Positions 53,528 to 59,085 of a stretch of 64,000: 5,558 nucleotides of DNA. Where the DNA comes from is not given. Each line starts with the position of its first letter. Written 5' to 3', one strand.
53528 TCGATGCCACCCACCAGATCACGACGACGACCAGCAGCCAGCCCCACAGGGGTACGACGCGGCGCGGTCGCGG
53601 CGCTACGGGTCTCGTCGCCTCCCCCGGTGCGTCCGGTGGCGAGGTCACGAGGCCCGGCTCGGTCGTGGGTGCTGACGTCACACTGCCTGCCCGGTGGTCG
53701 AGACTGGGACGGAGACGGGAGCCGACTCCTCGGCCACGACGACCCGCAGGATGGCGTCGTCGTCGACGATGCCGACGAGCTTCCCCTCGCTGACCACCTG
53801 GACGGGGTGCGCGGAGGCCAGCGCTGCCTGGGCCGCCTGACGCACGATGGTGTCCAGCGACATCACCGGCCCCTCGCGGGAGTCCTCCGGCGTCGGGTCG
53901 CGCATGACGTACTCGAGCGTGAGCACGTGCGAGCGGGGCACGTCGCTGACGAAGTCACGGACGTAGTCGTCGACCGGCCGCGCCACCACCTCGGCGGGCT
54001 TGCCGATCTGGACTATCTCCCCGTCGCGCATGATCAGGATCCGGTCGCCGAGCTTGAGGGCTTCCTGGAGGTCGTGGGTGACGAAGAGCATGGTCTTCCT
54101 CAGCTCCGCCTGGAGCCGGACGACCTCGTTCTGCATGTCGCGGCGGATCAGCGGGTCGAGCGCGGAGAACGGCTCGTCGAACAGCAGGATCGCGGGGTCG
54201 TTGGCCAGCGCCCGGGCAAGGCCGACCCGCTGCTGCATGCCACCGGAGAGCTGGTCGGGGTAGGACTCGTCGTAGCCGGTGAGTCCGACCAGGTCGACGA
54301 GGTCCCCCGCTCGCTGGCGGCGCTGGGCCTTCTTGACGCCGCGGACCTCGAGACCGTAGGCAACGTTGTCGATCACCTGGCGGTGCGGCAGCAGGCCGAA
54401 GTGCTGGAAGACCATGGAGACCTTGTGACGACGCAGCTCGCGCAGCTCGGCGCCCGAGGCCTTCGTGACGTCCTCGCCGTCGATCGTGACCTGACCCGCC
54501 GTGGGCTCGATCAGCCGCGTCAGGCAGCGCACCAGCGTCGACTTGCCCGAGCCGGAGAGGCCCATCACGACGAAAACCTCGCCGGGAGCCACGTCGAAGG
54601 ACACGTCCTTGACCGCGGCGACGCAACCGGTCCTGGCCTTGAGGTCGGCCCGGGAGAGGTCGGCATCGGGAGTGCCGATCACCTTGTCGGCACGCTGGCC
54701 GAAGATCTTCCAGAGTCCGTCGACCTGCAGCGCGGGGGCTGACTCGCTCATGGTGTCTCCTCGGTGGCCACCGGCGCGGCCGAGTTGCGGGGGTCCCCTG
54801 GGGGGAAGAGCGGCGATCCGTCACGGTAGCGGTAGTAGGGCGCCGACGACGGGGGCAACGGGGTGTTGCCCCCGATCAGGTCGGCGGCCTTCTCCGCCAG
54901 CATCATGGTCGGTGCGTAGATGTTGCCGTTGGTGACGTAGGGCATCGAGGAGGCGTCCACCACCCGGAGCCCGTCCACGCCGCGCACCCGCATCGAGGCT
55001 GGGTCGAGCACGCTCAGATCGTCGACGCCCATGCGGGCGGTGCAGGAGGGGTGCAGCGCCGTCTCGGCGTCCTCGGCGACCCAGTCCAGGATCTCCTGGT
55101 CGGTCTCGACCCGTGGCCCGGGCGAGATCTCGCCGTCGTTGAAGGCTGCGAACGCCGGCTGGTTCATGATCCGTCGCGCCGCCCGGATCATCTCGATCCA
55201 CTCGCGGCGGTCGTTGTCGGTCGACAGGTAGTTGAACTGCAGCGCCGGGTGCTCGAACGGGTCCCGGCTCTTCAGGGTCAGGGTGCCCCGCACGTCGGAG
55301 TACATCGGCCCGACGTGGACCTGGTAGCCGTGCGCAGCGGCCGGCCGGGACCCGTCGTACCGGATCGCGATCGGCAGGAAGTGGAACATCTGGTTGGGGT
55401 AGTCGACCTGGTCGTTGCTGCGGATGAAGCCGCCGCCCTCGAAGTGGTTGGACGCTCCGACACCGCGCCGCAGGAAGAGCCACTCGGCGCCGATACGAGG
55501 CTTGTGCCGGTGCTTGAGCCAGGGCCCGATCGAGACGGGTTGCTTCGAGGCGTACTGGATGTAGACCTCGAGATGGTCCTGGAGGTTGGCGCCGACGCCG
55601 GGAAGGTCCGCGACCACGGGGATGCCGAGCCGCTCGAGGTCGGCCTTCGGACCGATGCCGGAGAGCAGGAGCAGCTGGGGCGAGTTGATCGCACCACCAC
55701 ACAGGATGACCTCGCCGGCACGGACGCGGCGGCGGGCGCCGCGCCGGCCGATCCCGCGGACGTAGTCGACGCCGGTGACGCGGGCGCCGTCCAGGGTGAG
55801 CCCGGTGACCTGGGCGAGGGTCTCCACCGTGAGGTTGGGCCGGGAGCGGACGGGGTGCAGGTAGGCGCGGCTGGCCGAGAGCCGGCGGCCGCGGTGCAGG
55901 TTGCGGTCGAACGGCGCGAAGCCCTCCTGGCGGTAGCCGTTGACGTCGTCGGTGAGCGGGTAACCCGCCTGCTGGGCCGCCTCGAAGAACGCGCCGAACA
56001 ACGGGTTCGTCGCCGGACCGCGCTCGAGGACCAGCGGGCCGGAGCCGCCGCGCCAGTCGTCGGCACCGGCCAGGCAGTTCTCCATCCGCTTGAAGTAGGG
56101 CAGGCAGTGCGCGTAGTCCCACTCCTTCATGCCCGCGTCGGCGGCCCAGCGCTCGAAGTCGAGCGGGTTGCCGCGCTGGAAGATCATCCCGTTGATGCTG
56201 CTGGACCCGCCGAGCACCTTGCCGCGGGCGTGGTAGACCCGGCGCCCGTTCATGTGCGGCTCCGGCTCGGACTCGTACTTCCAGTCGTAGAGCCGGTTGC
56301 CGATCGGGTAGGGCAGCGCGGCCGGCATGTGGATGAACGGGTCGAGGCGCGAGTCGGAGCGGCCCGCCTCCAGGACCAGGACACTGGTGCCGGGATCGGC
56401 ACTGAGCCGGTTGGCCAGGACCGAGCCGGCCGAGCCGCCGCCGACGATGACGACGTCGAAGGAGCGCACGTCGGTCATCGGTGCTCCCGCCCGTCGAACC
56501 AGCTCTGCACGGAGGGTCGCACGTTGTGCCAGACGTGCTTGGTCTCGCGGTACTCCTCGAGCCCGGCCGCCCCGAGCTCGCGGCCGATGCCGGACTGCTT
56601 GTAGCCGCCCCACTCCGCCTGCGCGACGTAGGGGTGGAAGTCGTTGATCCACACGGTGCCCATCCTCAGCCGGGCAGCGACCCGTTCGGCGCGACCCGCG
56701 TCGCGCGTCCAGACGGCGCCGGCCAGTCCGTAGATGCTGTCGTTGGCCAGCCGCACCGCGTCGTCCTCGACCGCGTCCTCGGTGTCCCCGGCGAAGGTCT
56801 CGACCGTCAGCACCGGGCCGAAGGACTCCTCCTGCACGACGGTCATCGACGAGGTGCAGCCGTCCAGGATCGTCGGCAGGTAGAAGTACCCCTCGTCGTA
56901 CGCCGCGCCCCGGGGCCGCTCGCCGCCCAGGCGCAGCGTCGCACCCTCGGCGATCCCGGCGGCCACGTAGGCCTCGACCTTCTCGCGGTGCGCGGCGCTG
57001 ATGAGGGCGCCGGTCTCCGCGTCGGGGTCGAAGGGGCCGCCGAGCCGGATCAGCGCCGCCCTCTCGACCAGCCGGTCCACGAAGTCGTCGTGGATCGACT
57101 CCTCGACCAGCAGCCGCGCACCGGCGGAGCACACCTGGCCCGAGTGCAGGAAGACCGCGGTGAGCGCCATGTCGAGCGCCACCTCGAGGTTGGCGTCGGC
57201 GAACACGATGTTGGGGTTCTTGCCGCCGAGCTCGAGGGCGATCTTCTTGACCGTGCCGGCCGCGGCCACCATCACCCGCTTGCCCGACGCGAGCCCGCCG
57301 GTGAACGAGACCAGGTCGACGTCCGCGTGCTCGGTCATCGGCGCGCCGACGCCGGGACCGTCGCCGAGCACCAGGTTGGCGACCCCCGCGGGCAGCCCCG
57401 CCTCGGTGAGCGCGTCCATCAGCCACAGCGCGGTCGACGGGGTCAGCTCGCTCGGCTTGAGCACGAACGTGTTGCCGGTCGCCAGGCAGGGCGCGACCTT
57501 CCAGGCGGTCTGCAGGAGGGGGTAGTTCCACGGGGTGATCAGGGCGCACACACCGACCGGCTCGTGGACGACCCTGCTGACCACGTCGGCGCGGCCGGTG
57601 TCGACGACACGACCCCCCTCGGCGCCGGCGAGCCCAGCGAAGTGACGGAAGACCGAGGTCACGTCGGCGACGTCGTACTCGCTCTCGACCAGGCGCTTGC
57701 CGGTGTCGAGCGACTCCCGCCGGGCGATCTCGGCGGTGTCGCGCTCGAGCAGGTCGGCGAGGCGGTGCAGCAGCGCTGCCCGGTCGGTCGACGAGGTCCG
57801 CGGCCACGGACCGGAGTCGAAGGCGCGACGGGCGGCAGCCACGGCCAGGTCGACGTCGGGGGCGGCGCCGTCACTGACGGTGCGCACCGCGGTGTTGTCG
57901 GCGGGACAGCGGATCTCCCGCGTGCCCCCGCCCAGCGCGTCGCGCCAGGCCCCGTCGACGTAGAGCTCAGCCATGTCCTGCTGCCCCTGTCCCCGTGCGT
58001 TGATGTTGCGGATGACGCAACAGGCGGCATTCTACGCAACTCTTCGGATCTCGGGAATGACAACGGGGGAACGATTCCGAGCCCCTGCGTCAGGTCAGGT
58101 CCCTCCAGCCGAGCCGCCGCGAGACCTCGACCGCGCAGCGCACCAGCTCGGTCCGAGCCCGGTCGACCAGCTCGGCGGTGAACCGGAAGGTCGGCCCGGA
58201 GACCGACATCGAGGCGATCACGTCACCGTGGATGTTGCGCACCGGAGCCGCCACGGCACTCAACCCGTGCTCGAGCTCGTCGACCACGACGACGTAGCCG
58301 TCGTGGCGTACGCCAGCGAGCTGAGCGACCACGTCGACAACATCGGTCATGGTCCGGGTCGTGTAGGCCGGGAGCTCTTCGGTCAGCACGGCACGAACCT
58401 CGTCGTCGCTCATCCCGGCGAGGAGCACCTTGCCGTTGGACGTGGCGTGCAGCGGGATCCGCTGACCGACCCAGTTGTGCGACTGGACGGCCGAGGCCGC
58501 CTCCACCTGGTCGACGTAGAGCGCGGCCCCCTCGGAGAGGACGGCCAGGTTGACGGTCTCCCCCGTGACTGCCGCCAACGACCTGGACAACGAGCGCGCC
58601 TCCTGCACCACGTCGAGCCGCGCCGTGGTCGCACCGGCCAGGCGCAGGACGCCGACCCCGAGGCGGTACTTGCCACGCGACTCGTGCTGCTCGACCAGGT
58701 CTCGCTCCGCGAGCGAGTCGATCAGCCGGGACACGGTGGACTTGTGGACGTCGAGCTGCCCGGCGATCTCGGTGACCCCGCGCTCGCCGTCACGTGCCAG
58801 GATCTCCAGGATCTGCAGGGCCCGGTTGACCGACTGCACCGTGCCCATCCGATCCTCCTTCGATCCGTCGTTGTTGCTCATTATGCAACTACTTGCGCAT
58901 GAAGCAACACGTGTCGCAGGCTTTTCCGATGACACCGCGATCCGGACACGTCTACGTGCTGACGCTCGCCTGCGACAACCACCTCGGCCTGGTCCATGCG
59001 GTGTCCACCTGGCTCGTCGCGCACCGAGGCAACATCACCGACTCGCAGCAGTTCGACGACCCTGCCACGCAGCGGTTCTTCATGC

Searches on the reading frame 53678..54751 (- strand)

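Call 11: search_protein_families(library=ncbifam, proteins=[window:53678-54751:-], max_evalue=1e-10)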
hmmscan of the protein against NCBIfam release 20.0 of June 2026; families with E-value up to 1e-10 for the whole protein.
window:53678-54751:- (357 aa): 168 families (the best 25 are shown)
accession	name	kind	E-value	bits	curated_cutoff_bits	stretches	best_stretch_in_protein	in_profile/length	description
TIGR01186.1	proV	subfamily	4.8e-111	371.4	326.6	1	40-334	2-294/363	betaine/proline/choline family ABC transporter ATP-binding protein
TIGR03415.1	ABC_choXWV_ATP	equivalog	2.4e-107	359.2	483.75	1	15-287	8-284/382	choline ABC transporter ATP-binding protein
NF007480.0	PRK10070.1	equivalog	5.2e-100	335.1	444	1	7-285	4-282/400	glycine betaine/L-proline ABC transporter ATP-binding protein ProV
TIGR03265.1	PhnT2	equivalog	8.3e-71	239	457.7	1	36-271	9-238/353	putative 2-aminoethylphosphonate ABC transporter ATP-binding protein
TIGR00968.1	3a0106s01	subfamily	9.2e-69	231.6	342.75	1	35-271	4-234/237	sulfate ABC transporter ATP-binding protein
TIGR01187.1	potA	subfamily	5.5e-67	226.1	355.6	1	63-280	2-213/325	polyamine ABC transporter ATP-binding protein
NF006987.0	PRK09452.1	equivalog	8.6e-64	215.6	482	1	45-271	31-251/378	spermidine/putrescine ABC transporter ATP-binding protein PotA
NF008653.0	PRK11650.1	subfamily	3.2e-63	213.9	432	1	40-270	13-237/357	sn-glycerol-3-phosphate ABC transporter ATP-binding protein UgpC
NF008513.0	PRK11432.1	equivalog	2.2e-62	211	496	1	39-270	14-239/351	ferric ABC transporter ATP-binding protein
TIGR03258.1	PhnT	equivalog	3e-62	210.7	499.15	1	37-269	14-241/359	2-aminoethylphosphonate ABC transport system ATP-binding subunit PhnT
NF040933.2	ABC_arch_GlcV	equivalog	3.7e-61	207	450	1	41-271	16-245/357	glucose ABC transporter ATP-binding protein GlcV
NF040840.2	tungstate_WtpC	equivalog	4.9e-61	206.9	440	1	47-268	16-231/347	tungstate ABC transporter ATP-binding protein WtpC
NF043075.1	MMSYN1_0197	equivalog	3.8e-60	203.6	550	1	46-270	17-235/341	spermidine/putrescine ABC transporter ATP-binding protein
NF008105.0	PRK10851.1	equivalog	4.1e-58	196.8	502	1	44-273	15-242/362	sulfate/thiosulfate ABC transporter ATP-binding protein CysA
TIGR03005.1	ectoine_ehuA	equivalog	7.1e-58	195.8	345.4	1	38-271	7-250/252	ectoine/hydroxyectoine ABC transporter ATP-binding protein EhuA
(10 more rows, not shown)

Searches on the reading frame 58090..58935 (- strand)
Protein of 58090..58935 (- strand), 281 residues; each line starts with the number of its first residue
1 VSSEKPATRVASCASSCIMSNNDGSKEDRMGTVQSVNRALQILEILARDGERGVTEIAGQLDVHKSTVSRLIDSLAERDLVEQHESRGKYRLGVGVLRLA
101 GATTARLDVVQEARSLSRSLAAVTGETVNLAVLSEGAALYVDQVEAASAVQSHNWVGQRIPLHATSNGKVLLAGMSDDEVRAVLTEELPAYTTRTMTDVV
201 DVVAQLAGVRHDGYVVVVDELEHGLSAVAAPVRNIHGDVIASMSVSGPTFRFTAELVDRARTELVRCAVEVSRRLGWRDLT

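Call 3: search_protein_families(library=pfam, proteins=[window:58090-58935:-])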
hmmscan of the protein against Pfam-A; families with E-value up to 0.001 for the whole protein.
window:58090-58935:- (281 aa): 14 families
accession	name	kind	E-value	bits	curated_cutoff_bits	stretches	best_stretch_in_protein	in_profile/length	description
PF01614.24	IclR_C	-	2.6e-41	141.5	24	1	103-273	3-174/174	Bacterial transcriptional regulator IclR C-terminal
PF09339.16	HTH_IclR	-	8.9e-14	51.4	22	1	35-84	1-51/52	IclR helix-turn-helix domain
PF12802.13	MarR_2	-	7.9e-08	32.8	27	1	39-88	7-57/61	MarR family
PF25213.1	HVO_A0261_N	-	3.6e-07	30.4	35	1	33-92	8-63/86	HVO_A0261 N-terminal domain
PF01047.28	MarR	-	5.8e-07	29.8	24.6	1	40-82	6-48/59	MarR family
PF01022.26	HTH_5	-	3.1e-05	24.2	22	1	40-82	5-46/47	Bacterial regulatory protein, arsR family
PF12840.13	HTH_20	-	5.1e-05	23.6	27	1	40-83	7-50/51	Helix-turn-helix domain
PF01978.25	TrmB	-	8.1e-05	22.8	25.6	1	42-87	13-58/68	Sugar-specific transcriptional regulator TrmB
PF13463.12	HTH_27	-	0.00013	22.6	22.2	1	40-87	6-54/68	Winged helix DNA-binding domain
PF13404.12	HTH_AsnC-type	-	0.00014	22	27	1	41-70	7-36/42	AsnC-type helix-turn-helix domain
PF01325.25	Fe_dep_repress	-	0.00031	21.3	26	1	53-88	24-59/60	Iron dependent repressor, N-terminal DNA binding domain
PF13412.12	HTH_24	-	0.0005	20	21.9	1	40-82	6-48/48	Winged helix-turn-helix DNA-binding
PF24034.1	DUF7343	-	0.00066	19.9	27.6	0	42-84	8-51/62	Domain of unknown function (DUF7343)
PF25212.1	HVO_A0114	-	0.00096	19.3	27.6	1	38-88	23-73/84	HVO_A0114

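Call 4: search_protein_families(library=ncbifam, proteins=[window:58090-58935:-])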
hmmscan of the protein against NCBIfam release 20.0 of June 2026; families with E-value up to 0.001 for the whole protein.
window:58090-58935:- (281 aa): 15 families
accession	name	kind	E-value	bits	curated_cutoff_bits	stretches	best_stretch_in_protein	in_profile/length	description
NF045644.1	TransRegBhcR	equivalog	1.1e-57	195.3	350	1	27-276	16-266/267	HTH-type transcriptional regulator BhcR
NF011671.1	PRK15090.1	equivalog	6.4e-48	163.2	275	1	26-278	3-256/256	DNA-binding transcriptional regulator KdgR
TIGR02431.1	pcaR_pcaU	subfamily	1.3e-41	142.5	284.75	1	32-273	4-246/248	beta-ketoadipate pathway transcriptional regulators, PcaR/PcaU/PobR family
NF007548.0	PRK10163.1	equivalog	4e-35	121.2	406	1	33-276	21-266/271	HTH-type transcriptional repressor AllR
NF008601.2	PRK11569.1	equivalog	1.3e-33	116.4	380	1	27-275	20-272/276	glyoxylate bypass operon transcriptional repressor IclR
NF007342.0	PRK09834.1-4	equivalog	6e-13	48.4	251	1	29-243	7-223/263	DNA-binding transcriptional regulator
NF007339.0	PRK09834.1-1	equivalog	7.6e-12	45.1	299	1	24-185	11-173/271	DNA-binding transcriptional regulator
NF007341.0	PRK09834.1-3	equivalog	1.6e-11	43.9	269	1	32-245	6-227/274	DNA-binding transcriptional regulator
TIGR01884.1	cas_HTH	subfamily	1.5e-09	37.5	60.2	1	37-89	142-194/202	CRISPR-associated CARF protein Csa3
NF033788.1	HTH_metalloreg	subfamily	6.2e-07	29.1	55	1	40-85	14-59/77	metalloregulator ArsR/SmtB family transcription factor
NF053606.1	Sta1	subfamily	2.2e-05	24.5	80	1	39-87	22-70/100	Sta1 family transcriptional regulator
NF041397.1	TranRegGlpR_Halo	equivalog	0.0003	20.5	300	1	38-83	6-51/253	HTH-type transcriptional regulator GlpR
NF040820.1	trans_reg_LrpA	equivalog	0.00065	19.6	250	0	41-109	8-77/141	HTH-type transcriptional regulator LrpA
NF033789.1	repress_SdpR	subfamily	0.0008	19.3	100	0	41-86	12-56/79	autorepressor SdpR family transcription factor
NF041395.1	TranRegLrpA1_Halo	equivalog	0.00097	19.1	250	0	41-80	9-48/142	HTH-type transcriptional regulator LrpA1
